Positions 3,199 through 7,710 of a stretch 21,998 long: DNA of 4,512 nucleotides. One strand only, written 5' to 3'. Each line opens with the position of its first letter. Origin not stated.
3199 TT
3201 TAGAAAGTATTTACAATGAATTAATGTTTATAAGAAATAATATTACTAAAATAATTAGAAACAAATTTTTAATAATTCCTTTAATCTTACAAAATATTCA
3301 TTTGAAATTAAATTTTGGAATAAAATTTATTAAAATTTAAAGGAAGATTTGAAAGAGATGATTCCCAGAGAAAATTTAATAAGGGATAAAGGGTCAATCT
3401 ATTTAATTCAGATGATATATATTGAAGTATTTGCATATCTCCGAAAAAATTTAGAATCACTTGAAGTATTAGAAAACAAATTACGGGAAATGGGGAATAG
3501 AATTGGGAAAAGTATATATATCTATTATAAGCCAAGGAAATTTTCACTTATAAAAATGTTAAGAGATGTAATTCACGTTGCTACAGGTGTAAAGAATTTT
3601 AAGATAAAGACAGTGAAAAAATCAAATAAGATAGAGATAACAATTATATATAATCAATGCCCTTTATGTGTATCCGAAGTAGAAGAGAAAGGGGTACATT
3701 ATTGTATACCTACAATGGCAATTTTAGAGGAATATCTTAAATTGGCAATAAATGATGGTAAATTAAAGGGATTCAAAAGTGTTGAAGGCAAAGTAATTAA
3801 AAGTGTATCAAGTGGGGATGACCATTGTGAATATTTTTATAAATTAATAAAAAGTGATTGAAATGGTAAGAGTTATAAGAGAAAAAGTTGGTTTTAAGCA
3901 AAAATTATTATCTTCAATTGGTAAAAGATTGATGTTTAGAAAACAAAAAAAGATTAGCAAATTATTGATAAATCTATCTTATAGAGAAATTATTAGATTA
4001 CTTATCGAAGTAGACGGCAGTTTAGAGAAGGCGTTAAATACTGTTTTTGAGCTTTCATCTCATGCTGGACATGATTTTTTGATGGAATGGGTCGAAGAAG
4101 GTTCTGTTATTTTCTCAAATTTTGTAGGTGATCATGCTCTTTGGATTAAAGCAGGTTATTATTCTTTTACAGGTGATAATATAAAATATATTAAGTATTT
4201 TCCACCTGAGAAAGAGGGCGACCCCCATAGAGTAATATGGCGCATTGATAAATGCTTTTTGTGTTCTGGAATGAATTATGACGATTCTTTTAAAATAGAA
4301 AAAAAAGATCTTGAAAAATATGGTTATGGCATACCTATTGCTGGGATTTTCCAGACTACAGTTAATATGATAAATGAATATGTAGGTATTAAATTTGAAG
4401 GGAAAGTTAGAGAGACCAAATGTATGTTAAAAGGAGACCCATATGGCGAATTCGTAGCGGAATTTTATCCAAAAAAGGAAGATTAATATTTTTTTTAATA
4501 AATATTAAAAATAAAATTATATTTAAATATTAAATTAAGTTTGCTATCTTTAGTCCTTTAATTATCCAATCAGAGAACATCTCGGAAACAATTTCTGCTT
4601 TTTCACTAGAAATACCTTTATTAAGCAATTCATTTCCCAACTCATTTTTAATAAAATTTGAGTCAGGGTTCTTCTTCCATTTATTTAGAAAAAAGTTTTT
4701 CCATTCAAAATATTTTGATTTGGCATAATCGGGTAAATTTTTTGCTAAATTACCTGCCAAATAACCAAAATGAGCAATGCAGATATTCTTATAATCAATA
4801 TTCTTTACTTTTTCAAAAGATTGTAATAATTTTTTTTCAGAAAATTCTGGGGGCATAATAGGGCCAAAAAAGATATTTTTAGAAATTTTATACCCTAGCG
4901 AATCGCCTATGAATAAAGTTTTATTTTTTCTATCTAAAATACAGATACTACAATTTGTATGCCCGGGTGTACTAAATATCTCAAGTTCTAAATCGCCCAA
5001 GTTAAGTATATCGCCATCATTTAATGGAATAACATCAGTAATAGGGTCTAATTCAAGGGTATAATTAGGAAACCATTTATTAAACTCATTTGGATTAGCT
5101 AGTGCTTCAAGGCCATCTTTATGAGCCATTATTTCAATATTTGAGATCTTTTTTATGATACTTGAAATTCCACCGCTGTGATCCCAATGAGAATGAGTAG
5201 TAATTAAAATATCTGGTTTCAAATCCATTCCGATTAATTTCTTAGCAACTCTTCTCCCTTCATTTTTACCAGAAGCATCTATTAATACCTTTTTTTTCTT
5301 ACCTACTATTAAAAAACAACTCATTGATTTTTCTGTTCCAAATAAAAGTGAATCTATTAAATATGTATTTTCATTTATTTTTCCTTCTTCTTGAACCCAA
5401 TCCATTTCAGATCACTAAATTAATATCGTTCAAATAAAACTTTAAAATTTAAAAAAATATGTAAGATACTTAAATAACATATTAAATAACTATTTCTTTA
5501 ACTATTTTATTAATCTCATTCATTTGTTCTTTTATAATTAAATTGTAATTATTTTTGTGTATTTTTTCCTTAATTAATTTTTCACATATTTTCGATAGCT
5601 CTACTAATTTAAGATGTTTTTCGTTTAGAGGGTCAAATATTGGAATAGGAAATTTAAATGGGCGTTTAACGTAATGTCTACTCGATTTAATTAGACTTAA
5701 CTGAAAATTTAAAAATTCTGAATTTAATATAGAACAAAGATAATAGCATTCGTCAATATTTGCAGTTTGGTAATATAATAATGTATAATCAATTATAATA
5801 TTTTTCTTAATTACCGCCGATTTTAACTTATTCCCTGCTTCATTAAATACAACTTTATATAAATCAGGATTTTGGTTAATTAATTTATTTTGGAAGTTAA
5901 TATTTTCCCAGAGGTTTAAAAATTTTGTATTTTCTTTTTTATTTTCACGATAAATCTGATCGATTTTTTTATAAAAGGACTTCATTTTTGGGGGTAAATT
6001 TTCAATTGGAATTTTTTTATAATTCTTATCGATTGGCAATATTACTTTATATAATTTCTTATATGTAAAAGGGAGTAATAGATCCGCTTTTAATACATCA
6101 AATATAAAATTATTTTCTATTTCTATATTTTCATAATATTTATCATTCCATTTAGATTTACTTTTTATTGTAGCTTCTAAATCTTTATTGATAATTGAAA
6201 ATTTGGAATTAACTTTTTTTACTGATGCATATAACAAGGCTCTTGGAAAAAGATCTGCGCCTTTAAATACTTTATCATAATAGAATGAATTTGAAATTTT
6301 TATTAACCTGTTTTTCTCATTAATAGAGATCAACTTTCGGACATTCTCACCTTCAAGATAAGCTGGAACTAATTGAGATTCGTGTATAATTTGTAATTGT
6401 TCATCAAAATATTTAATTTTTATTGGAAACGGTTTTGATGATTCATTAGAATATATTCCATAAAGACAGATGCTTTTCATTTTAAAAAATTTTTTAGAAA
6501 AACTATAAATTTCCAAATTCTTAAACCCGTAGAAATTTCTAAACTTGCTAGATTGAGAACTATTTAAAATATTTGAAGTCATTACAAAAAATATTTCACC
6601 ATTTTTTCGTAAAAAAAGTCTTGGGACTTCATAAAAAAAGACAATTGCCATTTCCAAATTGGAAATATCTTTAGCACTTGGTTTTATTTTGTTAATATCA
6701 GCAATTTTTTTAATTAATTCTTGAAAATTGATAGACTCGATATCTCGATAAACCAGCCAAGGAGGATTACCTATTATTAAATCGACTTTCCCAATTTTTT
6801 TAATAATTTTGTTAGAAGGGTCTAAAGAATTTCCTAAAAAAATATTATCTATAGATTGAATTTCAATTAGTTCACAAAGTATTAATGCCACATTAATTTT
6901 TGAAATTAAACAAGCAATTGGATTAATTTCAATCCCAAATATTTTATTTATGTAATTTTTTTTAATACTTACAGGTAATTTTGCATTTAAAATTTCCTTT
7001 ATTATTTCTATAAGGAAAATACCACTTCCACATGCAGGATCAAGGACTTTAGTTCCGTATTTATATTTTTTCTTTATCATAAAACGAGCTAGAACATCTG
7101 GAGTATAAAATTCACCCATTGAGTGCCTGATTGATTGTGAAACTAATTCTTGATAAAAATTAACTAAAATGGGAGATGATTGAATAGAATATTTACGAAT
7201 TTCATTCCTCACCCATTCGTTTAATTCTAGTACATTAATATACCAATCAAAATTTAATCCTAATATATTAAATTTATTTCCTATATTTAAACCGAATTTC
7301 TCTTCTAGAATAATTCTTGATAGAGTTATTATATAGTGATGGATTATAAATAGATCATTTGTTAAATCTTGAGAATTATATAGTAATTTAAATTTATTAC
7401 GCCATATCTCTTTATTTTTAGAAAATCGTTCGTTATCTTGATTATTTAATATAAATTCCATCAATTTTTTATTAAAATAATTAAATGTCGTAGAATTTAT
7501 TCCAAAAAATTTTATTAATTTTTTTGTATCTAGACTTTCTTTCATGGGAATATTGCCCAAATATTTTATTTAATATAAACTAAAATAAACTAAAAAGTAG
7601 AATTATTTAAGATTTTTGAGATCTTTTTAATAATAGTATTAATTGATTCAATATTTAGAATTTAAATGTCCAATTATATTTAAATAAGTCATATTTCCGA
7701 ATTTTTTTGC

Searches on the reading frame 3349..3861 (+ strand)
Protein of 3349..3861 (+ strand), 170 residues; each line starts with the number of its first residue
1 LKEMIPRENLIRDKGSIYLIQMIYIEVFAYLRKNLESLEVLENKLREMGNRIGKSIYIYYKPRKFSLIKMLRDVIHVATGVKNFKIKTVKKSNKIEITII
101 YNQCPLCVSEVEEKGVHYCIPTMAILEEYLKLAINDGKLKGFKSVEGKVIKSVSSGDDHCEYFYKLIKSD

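Call 9: search_protein_families(library=pfam, proteins=[window:3349-3861:+], max_evalue=0.001)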
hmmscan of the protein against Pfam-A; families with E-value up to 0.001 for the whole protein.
window:3349-3861:+ (170 aa): 1 family
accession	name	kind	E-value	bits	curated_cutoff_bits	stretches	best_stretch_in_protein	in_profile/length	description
PF04051.21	TRAPP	-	0.00046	20.4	27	1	21-63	2-44/154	Transport protein particle (TRAPP) component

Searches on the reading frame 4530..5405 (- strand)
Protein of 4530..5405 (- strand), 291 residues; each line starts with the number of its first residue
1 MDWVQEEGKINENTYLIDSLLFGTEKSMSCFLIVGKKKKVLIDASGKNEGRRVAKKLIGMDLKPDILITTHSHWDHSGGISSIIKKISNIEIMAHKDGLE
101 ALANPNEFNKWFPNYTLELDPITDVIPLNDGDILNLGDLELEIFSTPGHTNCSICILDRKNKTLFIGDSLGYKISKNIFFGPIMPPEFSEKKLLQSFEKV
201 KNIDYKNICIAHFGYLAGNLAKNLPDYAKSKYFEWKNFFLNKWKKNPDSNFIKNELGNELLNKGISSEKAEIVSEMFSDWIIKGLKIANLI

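Call 9: search_protein_families(library=pfam, proteins=[window:4530-5405:-], max_evalue=0.001)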
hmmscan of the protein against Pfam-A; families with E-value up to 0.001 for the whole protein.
window:4530-5405:- (291 aa): 3 families
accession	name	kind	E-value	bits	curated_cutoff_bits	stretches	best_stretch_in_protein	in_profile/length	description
PF00753.33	Lactamase_B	-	2.1e-25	90.3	22.7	1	29-212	7-196/196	Metallo-beta-lactamase superfamily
PF12706.13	Lactamase_B_2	-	4.9e-08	33.2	27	1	40-181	3-140/200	Beta-lactamase superfamily domain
PF19583.5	ODP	-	1.1e-05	25.8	27.2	1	30-171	5-138/194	ODP family beta lactamase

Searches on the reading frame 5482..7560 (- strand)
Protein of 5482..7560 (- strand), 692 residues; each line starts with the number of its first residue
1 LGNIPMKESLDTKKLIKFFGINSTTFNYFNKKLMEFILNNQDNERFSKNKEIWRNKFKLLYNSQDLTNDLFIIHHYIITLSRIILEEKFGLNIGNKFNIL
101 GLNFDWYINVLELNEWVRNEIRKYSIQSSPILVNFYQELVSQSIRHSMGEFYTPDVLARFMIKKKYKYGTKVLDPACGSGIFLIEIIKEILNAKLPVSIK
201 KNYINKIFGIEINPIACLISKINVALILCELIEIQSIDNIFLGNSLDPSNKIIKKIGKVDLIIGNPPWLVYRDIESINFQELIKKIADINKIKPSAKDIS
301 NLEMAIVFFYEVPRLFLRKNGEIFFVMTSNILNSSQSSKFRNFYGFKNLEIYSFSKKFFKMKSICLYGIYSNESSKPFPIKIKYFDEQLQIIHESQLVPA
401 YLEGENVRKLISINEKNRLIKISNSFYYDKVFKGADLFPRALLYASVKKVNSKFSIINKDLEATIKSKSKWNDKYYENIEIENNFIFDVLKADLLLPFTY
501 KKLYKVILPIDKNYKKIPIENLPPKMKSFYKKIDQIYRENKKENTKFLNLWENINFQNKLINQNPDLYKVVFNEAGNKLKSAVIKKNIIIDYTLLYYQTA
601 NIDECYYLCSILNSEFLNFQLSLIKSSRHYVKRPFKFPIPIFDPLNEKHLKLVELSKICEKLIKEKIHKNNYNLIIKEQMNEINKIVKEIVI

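Call 9: search_protein_families(library=pfam, proteins=[window:5482-7560:-], max_evalue=0.001)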
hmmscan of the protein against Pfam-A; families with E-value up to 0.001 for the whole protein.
window:5482-7560:- (692 aa): 4 families
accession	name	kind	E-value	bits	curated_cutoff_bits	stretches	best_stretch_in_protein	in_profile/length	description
PF02384.22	N6_Mtase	-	3.2e-18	66.5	20.4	1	144-271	21-138/311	N-6 DNA Methylase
PF07669.17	Eco57I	-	2e-09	38.2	25.3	1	205-345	1-153/171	Eco57I restriction-modification methylase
PF20473.4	MmeI_Mtase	-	1.1e-08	35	27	1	170-351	21-222/259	MmeI, DNA-methyltransferase domain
PF01170.24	UPF0020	-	0.00016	21.9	22.3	1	165-270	25-133/197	RMKL-like, methyltransferase domain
